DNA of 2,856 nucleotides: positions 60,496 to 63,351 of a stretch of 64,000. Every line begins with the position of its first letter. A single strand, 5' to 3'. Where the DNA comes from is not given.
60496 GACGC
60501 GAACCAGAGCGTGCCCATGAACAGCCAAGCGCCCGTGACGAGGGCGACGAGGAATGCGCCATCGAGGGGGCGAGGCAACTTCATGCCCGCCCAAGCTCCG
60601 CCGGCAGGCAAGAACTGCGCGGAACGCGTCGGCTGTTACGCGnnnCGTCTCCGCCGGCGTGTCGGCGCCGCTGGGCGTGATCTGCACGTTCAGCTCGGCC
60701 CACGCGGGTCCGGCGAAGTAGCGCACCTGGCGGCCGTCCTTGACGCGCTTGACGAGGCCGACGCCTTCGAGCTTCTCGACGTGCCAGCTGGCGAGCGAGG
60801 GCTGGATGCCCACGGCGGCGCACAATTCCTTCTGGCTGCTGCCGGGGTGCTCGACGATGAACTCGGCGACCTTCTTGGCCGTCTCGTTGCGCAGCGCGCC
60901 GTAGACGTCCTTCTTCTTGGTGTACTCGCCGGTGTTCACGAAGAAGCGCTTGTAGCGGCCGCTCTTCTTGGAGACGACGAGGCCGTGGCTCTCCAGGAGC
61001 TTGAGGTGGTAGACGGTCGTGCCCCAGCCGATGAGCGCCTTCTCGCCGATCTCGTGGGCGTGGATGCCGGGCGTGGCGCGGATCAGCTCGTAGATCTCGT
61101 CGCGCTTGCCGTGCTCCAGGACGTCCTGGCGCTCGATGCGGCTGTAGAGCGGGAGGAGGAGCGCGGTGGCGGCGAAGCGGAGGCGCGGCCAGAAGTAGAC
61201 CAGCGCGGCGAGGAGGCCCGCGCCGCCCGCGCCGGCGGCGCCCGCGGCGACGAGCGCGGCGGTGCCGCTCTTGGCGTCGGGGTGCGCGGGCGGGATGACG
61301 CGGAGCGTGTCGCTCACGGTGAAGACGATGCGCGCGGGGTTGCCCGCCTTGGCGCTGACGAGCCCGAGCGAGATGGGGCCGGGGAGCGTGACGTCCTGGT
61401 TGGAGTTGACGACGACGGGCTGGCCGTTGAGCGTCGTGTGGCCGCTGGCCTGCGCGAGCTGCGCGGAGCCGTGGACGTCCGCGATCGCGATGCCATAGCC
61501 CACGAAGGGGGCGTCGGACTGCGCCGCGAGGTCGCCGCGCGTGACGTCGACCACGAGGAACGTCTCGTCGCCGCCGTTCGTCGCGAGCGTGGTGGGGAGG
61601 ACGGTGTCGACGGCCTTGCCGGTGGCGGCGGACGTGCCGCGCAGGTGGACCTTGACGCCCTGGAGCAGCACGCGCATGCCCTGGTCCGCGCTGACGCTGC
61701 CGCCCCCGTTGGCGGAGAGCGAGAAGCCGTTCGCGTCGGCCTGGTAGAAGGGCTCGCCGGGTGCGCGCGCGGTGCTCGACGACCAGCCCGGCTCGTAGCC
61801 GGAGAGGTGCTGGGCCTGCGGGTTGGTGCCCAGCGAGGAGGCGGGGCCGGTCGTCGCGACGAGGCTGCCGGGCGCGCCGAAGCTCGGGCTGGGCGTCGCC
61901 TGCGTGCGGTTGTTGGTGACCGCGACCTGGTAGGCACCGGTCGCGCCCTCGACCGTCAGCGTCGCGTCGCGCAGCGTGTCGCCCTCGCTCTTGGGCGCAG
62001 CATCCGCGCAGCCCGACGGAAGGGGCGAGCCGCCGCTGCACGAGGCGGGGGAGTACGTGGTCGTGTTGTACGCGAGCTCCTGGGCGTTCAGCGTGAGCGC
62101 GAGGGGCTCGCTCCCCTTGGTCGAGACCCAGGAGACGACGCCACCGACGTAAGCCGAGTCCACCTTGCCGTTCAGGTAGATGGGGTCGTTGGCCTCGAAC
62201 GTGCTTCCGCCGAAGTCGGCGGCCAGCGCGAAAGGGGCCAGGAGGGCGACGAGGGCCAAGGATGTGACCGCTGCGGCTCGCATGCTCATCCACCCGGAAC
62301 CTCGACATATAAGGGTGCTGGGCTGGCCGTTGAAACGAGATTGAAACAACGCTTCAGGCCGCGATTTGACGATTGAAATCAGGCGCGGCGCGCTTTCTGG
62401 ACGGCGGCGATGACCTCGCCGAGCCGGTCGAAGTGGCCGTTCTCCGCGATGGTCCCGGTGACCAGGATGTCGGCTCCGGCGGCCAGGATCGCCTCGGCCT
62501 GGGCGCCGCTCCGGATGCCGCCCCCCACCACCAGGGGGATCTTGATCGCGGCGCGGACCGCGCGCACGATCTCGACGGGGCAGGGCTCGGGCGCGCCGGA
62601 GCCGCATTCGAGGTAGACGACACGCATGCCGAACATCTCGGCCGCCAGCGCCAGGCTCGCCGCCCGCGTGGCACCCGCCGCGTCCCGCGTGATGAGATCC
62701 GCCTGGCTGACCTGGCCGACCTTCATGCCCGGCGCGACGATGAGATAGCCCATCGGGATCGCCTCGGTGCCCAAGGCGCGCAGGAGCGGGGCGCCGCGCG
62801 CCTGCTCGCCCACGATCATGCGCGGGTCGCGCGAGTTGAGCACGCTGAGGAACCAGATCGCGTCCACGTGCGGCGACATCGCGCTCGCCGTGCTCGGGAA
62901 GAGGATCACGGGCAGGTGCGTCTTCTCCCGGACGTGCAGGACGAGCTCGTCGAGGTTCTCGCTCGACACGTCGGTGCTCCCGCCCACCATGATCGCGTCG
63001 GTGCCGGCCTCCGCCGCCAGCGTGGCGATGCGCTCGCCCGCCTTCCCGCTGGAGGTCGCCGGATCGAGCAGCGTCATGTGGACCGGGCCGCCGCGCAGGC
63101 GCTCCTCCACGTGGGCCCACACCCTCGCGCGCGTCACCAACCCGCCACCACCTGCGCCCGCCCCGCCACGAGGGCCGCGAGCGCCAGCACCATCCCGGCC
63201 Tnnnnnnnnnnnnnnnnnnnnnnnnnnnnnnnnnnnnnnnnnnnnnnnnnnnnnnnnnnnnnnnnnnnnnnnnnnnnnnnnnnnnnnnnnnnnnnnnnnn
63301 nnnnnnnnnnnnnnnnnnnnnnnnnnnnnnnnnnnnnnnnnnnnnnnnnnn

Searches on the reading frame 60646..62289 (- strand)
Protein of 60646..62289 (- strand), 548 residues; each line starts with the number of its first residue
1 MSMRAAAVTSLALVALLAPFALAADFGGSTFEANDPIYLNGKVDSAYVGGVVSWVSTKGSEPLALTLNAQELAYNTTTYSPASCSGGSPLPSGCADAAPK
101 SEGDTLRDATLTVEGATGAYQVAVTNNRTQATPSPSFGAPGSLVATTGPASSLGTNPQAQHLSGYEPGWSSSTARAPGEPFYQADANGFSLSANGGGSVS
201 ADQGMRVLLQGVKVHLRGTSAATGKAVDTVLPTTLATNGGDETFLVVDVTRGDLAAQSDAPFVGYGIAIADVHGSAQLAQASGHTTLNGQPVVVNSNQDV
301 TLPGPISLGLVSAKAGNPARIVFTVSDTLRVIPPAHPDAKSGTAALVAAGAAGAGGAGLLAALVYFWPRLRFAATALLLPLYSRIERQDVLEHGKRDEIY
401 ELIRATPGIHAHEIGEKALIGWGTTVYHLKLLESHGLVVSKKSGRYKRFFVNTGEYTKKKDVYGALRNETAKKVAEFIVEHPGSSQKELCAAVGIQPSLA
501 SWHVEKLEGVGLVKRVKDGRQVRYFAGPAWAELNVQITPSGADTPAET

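Call 71: list_cluster_members(proteins=[window:60646-62289:-, window:60646-62283:-, window:1297-1863:-, window:1297-1833:-, window:1925-2833:-, window:1925-2809:-, window:59817-60584:-, window:59817-60611:-])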
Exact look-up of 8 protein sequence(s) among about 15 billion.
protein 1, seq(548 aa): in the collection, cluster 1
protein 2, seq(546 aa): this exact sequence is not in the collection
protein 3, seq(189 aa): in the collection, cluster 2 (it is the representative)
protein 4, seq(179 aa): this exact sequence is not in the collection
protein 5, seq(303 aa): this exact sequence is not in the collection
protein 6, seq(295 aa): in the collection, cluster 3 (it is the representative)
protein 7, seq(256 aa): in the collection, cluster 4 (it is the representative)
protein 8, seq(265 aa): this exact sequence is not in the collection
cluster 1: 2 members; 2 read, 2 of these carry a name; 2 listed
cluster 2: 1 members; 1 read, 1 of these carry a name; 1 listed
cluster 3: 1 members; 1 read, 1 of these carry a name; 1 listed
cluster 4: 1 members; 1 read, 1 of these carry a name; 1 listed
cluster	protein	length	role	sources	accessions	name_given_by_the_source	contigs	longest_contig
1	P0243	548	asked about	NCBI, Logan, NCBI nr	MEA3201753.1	MAG: hypothetical protein QOE90_3181 [Thermoplasmata archaeon] | hypothetical protein [Thermoplasmata archaeon]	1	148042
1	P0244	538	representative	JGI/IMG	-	DNA-binding transcriptional ArsR family regulator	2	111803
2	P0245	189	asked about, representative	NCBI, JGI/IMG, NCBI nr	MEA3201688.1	MAG: LemA protein [Thermoplasmata archaeon] | LemA protein | LemA protein [Thermoplasmata archaeon]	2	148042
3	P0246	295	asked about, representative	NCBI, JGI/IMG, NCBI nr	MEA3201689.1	MAG: hypothetical protein QOE90_3117 [Thermoplasmata archaeon] | hypothetical protein | hypothetical protein [Thermoplasmata archaeon]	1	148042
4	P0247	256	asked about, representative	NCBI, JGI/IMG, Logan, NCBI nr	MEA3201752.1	MAG: hypothetical protein QOE90_3180 [Thermoplasmata archaeon] | cytochrome c biogenesis factor | hypothetical protein [Thermoplasmata archaeon]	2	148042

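Call 72: find_encoding_contigs(protein=P0243, flank=10000, max_places=6)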
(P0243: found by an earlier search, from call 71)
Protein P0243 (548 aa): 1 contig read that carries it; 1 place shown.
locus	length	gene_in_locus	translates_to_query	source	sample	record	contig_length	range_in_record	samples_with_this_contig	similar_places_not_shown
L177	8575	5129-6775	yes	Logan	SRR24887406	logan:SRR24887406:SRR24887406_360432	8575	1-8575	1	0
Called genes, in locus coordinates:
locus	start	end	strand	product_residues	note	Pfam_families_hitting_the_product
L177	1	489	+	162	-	?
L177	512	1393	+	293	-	PF09721:Exosortase_EpsH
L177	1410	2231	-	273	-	PF01978:TrmB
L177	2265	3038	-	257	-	PF01978:TrmB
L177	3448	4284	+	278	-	PF01040:UbiA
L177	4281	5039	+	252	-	PF01884:PcrB, PF00977:His_biosynth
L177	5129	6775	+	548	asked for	PF24266:HTH_HVO_0163_N, PF01047:MarR (faint), PF12802:MarR_2 (faint), PF12840:HTH_20 (faint), PF13412:HTH_24 (weak)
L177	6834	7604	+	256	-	-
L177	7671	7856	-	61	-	-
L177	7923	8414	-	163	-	-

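Call 73: find_encoding_contigs(protein=P0245, flank=10000, max_places=6)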
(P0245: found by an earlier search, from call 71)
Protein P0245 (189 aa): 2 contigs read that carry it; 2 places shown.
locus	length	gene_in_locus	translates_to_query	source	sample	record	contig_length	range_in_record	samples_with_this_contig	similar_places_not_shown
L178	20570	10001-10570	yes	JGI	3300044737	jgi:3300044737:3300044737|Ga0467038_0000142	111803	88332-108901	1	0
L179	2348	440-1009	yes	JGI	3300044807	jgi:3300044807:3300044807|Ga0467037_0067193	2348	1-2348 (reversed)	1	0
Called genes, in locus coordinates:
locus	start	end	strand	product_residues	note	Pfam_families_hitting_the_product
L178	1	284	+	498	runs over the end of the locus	PF02830:V4R (weak)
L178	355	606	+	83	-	-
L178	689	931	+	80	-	-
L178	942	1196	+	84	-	-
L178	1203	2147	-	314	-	PF01012:ETF, PF00766:ETF_alpha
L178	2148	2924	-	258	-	PF01012:ETF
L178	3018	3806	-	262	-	PF01873:eIF-5_eIF-2B, PF01938:TRAM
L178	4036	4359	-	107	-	-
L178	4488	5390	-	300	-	PF23435:DUF7121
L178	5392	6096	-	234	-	PF00731:AIRC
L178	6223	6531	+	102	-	-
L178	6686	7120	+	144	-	PF02310:B12-binding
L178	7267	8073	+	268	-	-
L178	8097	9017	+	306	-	PF03308:MeaB, PF13191:AAA_16 (weak), PF02492:cobW, PF03029:ATP_bind_1 (weak)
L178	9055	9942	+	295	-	-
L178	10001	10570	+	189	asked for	PF04011:LemA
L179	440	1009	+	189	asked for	PF04011:LemA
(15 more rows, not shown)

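Call 83: find_encoding_contigs(protein=P0244, flank=10000, max_places=4)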
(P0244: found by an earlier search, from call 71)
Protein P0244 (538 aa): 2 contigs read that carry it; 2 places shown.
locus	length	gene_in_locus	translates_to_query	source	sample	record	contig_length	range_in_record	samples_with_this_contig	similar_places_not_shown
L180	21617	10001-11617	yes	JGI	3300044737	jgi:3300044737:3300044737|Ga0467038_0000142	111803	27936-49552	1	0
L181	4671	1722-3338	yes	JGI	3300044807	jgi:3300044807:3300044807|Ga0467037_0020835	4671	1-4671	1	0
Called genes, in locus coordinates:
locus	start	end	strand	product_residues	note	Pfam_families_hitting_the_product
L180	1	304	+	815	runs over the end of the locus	PF00270:DEAD, PF00271:Helicase_C, PF22590:Cas3-like_C_2 (faint), PF19306:WHD_Lhr, PF08494:DEAD_assoc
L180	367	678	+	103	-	PF04242:DUF424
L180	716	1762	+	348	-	PF04981:NMD3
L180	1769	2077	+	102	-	-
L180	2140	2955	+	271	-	PF00072:Response_reg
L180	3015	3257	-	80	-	-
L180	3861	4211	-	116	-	-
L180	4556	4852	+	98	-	-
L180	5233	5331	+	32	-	-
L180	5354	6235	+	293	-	PF09721:Exosortase_EpsH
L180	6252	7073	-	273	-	PF01978:TrmB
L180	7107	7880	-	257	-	PF01978:TrmB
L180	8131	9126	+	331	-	PF01040:UbiA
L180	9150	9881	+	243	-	PF01884:PcrB, PF00977:His_biosynth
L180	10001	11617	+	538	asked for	PF24266:HTH_HVO_0163_N, PF01047:MarR (faint), PF12802:MarR_2 (faint), PF12840:HTH_20 (faint), PF13412:HTH_24 (weak)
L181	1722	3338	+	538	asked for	PF24266:HTH_HVO_0163_N, PF01047:MarR (faint), PF12802:MarR_2 (faint), PF12840:HTH_20 (faint), PF13412:HTH_24 (weak)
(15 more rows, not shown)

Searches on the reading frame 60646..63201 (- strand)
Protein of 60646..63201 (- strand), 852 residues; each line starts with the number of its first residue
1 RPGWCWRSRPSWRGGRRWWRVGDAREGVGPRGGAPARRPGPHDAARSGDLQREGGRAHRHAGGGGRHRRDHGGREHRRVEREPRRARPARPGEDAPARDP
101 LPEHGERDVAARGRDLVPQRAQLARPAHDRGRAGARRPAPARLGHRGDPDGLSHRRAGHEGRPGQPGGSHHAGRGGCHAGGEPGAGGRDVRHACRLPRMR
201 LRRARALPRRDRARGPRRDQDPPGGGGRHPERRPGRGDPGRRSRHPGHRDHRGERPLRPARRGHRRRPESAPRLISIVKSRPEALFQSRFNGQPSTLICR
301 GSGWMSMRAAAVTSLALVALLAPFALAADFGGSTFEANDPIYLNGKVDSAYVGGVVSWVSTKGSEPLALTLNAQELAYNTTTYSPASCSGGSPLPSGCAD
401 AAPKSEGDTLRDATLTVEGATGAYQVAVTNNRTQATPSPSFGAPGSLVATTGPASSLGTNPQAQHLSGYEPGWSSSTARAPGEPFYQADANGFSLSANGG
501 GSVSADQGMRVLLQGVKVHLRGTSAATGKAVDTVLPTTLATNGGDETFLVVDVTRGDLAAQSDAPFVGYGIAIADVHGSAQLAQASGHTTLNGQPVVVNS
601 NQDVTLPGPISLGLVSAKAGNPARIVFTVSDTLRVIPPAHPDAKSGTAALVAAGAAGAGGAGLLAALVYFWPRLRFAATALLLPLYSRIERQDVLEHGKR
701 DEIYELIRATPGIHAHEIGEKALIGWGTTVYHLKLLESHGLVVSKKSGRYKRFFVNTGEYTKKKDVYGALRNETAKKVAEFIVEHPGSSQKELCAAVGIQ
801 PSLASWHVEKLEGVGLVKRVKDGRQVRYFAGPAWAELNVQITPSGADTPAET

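Call 63: search_protein_families(library=pfam, proteins=[window:60646-63201:-], max_evalue=0.00001)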
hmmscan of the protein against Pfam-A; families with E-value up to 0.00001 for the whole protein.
window:60646-63201:- (852 aa): 4 families
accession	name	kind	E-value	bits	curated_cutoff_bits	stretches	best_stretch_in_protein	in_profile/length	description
PF24266.1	HTH_HVO_0163_N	-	3.7e-13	49.8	31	1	699-757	3-61/70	HVO_0163, N-terminal HTH domain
PF13412.12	HTH_24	-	2.5e-09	37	21.9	1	772-817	2-47/48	Winged helix-turn-helix DNA-binding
PF12802.13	MarR_2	-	1.7e-08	34.9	27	0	780-824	12-57/61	MarR family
PF01047.28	MarR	-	6.6e-06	26.4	24.6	0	784-822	14-52/59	MarR family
